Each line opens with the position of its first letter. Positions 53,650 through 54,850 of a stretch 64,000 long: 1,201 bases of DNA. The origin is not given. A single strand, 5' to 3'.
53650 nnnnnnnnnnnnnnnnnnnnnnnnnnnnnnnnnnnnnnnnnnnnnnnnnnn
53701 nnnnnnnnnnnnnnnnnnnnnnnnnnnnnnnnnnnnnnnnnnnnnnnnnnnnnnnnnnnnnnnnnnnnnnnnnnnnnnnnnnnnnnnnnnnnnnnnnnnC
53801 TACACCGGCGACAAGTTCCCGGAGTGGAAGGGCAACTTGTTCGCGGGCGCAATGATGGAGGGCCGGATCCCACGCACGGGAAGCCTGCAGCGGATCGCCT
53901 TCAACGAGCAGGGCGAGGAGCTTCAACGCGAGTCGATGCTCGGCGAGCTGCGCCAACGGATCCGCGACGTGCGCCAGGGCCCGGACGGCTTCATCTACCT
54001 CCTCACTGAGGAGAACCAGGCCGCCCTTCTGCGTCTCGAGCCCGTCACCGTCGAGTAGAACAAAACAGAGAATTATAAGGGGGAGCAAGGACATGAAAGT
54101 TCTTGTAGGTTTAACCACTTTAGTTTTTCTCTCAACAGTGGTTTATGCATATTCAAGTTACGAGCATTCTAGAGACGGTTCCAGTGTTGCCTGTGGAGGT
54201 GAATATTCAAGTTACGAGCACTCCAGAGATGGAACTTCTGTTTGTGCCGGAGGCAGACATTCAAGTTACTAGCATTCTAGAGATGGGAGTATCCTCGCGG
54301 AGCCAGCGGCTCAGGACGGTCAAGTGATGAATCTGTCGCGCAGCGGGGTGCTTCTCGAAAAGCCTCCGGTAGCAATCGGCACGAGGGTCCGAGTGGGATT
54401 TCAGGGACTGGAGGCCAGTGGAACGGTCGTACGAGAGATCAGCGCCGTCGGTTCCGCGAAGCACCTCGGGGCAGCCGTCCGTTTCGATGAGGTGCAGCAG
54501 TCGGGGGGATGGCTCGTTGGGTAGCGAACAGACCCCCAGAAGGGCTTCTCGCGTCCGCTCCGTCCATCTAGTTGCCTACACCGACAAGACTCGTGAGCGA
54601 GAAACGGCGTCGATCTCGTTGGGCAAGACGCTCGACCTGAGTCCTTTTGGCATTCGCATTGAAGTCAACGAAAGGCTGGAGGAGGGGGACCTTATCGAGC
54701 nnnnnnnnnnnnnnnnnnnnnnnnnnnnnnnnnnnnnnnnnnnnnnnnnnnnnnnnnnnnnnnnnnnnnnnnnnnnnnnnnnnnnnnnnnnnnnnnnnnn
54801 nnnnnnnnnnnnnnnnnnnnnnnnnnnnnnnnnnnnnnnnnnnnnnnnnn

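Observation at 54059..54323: AT-rich islet encoding a small secreted tandem-repeat peptide with foreign codon usage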

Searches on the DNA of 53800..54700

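Call 9: search_rna_families(source=window, start=53800, end=54700, threshold=evalue, max_evalue=10)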
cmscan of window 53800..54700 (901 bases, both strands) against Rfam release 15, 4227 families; matches with E-value up to 10: 1.
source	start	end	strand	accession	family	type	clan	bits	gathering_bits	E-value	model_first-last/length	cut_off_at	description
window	54404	54551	+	RF01969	RMST_8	Gene; lncRNA;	-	13.7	80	8.2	1-143/143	no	Rhabdomyosarcoma 2 associated transcript conserved region 8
